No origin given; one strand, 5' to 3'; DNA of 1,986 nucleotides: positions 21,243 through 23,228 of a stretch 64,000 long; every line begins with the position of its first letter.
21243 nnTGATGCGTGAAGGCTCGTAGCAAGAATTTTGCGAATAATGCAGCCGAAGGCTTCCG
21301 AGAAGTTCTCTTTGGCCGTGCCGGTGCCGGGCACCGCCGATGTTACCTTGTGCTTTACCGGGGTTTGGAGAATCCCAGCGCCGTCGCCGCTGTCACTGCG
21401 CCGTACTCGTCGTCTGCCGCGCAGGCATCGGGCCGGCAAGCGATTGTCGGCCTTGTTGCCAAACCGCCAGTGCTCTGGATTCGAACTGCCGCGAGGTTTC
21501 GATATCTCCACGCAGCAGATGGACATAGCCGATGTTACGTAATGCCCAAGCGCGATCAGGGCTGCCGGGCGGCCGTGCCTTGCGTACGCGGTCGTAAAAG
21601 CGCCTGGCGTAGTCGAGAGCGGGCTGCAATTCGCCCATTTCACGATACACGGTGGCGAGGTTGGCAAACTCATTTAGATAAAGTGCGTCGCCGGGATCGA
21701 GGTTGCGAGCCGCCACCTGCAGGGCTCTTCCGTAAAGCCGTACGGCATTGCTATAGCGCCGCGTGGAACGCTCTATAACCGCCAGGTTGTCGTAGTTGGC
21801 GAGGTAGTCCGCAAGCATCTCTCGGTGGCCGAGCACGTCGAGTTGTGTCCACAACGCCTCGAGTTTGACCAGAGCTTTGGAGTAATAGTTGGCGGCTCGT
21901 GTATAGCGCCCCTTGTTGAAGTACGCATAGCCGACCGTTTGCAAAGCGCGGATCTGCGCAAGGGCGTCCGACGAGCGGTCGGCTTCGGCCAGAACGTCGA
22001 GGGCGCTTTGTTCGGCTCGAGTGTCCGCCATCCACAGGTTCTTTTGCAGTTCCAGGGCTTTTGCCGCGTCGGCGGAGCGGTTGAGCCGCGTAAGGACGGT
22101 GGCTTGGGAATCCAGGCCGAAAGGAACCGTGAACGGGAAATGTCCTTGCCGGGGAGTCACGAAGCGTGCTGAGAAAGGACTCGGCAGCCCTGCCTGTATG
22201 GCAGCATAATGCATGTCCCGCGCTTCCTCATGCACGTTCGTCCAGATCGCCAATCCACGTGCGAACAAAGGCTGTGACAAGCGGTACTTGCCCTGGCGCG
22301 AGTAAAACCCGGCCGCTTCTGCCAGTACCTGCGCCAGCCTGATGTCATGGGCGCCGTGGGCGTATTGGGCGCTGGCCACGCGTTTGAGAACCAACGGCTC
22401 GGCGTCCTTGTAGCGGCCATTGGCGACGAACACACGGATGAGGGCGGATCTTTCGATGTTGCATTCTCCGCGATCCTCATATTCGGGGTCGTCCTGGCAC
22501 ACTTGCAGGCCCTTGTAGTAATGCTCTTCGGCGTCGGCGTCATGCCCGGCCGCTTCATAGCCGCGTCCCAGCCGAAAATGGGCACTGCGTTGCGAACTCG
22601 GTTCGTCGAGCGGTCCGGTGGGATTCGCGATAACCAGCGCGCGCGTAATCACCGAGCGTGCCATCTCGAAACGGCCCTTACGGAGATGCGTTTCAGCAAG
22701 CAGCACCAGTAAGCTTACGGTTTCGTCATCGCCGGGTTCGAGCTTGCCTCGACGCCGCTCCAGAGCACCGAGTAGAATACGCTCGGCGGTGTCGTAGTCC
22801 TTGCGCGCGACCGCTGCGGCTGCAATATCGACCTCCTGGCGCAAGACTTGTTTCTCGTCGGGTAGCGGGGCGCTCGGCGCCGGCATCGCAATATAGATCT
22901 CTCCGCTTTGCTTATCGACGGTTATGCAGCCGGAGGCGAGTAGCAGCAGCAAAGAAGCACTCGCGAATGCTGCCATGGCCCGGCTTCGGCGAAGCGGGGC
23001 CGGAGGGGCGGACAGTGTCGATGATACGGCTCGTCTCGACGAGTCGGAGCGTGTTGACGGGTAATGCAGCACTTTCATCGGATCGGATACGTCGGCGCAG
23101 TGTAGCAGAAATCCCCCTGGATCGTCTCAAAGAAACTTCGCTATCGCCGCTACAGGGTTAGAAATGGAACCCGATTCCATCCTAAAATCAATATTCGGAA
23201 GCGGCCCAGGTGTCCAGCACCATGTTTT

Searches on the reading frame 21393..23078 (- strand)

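Call 34: search_protein_families(library=pfam, proteins=[window:21393-23078:-], max_evalue=0.001)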
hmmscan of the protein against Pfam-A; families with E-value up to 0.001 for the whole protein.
window:21393-23078:- (561 aa): 14 families
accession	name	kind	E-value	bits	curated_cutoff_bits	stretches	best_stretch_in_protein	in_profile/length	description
PF13424.12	TPR_12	-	7.6e-30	103.4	30.1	2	429-497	6-74/77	Tetratricopeptide repeat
PF13374.12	TPR_10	-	8.7e-17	61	27.5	0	429-460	5-36/42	Tetratricopeptide repeat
PF13176.12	TPR_7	-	1.4e-14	53.3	27.9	0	124-152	2-30/36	Tetratricopeptide repeat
PF07719.23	TPR_2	-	1.6e-13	50.1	27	1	377-403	2-28/34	Tetratricopeptide repeat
PF00515.34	TPR_1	-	2.2e-13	49.8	27.8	0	381-403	6-28/34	Tetratricopeptide repeat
PF17874.7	TPR_MalT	-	3e-12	46.9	45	2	368-547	32-198/336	MalT-like TPR region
PF13428.12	TPR_14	-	7.6e-12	45.1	23.5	0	166-200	3-37/44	Tetratricopeptide repeat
PF24885.1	TPR_NPHP3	-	1.2e-09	38.4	100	0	213-288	147-222/239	Nephrocystin-3 TPR domain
PF13181.12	TPR_8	-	1.5e-08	34.6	25.7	0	377-403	2-28/34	Tetratricopeptide repeat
PF13432.12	TPR_16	-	9.2e-08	32.8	32.7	0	85-156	3-65/65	Tetratricopeptide repeat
PF12895.13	ANAPC3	-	7.2e-05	23.4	27.2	0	440-494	3-49/82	Anaphase-promoting complex, cyclosome, subunit 3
PF13431.12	TPR_17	-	0.00026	21.5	24.4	0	507-531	10-34/34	Tetratricopeptide repeat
PF25063.1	ARM_TT21_C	-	0.00033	21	35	0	56-150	32-124/209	Tetratricopeptide repeat protein 21 C-terminal ARM domain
PF13414.12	TPR_11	-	0.00089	19.3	26.8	0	383-403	1-21/42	TPR repeat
